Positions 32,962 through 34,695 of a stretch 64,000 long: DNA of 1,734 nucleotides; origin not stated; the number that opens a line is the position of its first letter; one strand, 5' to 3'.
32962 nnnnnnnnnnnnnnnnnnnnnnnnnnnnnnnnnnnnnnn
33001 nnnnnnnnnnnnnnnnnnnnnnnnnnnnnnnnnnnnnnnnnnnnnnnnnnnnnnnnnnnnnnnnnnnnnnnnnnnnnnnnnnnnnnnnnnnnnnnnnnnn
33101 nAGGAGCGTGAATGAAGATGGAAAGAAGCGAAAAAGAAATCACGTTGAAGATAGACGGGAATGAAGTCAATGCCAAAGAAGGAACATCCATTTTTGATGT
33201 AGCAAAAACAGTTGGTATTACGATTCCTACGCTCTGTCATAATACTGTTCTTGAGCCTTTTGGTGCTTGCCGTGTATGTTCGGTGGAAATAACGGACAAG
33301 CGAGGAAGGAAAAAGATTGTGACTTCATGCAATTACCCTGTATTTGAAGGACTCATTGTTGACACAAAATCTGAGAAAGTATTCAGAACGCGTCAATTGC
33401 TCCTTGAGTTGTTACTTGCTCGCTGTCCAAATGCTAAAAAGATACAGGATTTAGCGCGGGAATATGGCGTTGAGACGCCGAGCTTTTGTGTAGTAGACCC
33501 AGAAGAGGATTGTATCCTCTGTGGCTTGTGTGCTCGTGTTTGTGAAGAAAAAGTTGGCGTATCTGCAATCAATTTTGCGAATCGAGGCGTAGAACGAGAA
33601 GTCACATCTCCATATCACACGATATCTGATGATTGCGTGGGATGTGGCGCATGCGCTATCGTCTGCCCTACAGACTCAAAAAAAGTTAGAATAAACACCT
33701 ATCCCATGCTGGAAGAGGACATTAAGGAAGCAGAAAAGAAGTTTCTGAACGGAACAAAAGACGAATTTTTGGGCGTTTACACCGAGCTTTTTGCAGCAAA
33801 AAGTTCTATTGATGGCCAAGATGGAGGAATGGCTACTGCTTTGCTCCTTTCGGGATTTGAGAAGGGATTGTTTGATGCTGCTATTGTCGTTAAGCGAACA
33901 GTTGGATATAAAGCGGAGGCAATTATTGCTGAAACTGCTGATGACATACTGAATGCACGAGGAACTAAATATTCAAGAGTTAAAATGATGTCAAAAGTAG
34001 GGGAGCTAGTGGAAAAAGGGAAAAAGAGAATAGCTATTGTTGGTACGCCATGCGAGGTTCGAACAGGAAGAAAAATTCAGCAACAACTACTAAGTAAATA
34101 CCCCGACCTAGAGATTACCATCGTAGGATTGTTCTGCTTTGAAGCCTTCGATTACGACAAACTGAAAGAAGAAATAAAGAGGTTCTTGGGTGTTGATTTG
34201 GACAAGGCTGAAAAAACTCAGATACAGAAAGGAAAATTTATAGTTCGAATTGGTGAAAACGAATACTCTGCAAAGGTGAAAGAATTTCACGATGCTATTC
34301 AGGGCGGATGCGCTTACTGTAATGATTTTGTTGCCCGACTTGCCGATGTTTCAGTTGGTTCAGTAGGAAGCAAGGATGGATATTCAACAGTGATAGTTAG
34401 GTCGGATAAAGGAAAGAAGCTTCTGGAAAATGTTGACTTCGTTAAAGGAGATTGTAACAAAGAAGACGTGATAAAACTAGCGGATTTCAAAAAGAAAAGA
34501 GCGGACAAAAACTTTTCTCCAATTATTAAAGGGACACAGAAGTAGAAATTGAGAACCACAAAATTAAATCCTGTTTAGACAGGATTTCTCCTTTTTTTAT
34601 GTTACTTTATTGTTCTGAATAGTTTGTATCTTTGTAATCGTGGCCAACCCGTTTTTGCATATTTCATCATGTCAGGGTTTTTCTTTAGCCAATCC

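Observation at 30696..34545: NuoE/NuoF (HydBC-type) flavoprotein core coupled to a Fe-S::FrhB fusion instead of a hydrogenase or formate dehydrogenase subunit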

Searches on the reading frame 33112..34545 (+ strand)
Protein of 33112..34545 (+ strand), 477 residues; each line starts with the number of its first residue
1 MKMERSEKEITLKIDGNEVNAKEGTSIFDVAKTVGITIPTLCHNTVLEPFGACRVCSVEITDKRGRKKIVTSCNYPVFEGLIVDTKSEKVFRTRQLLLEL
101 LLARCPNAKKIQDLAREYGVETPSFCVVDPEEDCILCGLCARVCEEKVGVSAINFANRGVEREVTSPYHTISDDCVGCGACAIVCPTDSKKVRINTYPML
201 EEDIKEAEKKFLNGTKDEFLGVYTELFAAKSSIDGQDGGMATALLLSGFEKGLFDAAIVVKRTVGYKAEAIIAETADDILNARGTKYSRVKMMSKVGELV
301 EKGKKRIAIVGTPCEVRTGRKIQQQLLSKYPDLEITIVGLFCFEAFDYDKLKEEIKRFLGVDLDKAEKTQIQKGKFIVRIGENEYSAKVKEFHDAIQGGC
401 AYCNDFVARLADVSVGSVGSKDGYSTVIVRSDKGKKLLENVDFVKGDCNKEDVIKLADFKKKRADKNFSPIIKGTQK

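Call 3: search_protein_families(library=pfam, proteins=[window:33112-34545:+], max_evalue=0.01)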
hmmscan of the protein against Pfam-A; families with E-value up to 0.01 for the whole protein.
window:33112-34545:+ (477 aa): 13 families
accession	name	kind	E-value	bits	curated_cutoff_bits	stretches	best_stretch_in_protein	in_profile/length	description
PF04432.18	FrhB_FdhB_C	-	4.2e-39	134.3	23.3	1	305-441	2-136/150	Coenzyme F420 hydrogenase/dehydrogenase, beta subunit C terminus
PF13510.11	Fer2_4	-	1.1e-17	64.3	22.8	1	8-87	2-81/82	2Fe-2S iron-sulfur cluster binding domain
PF04422.18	FrhB_FdhB_N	-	5.1e-16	59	22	1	234-294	14-75/78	Coenzyme F420 hydrogenase/dehydrogenase, beta subunit N-term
PF00037.32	Fer4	-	5.5e-10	39.1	21.1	2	171-188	4-21/24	4Fe-4S binding domain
PF12838.12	Fer4_7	-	1.8e-09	38.4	27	1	134-188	2-51/52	4Fe-4S dicluster domain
PF14697.11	Fer4_21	-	2.8e-09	37.4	35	1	131-188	5-55/59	4Fe-4S dicluster domain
PF00111.32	Fer2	-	4.1e-07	30.3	21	1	15-64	4-51/77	2Fe-2S iron-sulfur cluster binding domain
PF12837.12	Fer4_6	-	1.8e-06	28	25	1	173-187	7-21/24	4Fe-4S binding domain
PF13183.11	Fer4_8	-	3.6e-05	24.6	27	1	132-187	3-66/68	4Fe-4S dicluster domain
PF13237.11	Fer4_10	-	6.1e-05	23.3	25.5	2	129-186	4-53/53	4Fe-4S dicluster domain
PF13187.11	Fer4_9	-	0.00011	22.6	27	1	133-188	1-50/52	4Fe-4S dicluster domain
PF12800.12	Fer4_4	-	0.00019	21.9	24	0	173-187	2-16/17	4Fe-4S binding domain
PF12797.12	Fer4_2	-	0.0012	19.2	24.5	1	172-187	7-22/22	4Fe-4S binding domain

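Call 4: search_protein_families(library=ncbifam, proteins=[window:33112-34545:+], max_evalue=0.01)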
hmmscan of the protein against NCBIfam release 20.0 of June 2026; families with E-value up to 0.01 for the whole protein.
window:33112-34545:+ (477 aa): 40 families (the best 25 are shown)
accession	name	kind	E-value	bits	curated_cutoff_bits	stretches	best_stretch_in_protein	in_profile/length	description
NF006807.0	PRK09325.1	subfamily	1.4e-58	198.2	269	1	220-440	4-234/283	coenzyme F420-reducing hydrogenase subunit beta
TIGR03289.1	frhB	equivalog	3.1e-52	177.3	331.5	1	220-440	1-231/275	coenzyme F420 hydrogenase subunit beta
NF006808.0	PRK09326.1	equivalog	2e-42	145.3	444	1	216-468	73-326/341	F420H2 dehydrogenase subunit F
NF040616.1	F420_dehyd_FpoF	exception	2.2e-42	145.3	475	1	216-442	72-294/337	F420H2 dehydrogenase subunit FpoF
NF040763.1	FeFe_hydrog_A6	exception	1.8e-38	132.3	765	1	10-258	1-270/571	NADH-dependent [FeFe] hydrogenase, group A6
NF005745.0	PRK07569.1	equivalog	1.9e-30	106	333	2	10-104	4-95/238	bidirectional hydrogenase complex protein HoxU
NF040762.1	Hydr_FeFe_Clost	exception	1.4e-22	80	900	2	11-95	2-83/572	ferredoxin hydrogenase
TIGR01973.1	NuoG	equivalog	2.1e-21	76.4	470.05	1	12-104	1-90/606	NADH-quinone oxidoreductase subunit NuoG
NF005895.0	PRK07860.1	equivalog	1.6e-20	72.7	802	1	4-106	12-113/811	NADH-quinone oxidoreductase subunit G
NF009454.0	PRK12814.1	equivalog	1.9e-19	69.5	916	1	8-125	2-117/657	putative NADPH-dependent glutamate synthase small subunit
NF006305.0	PRK08493.1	equivalog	1.5e-18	66.3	591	1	10-186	2-217/819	NADH-quinone oxidoreductase subunit G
TIGR02512.1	FeFe_hydrog_A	subfamily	2.8e-11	42.9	405.95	1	132-207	7-83/375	[FeFe] hydrogenase, group A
NF003454.1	PRK05035.1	equivalog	8.3e-09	34.5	345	1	129-188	364-421/556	electron transport complex subunit RsxC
NF006183.0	PRK08318.1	equivalog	3.3e-07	29.4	335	1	104-189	319-393/422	NAD-dependent dihydropyrimidine dehydrogenase subunit PreA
NF058577.1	FdxA_fam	equivalog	8.5e-07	29.1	65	1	169-189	3-23/52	4Fe-4S ferredoxin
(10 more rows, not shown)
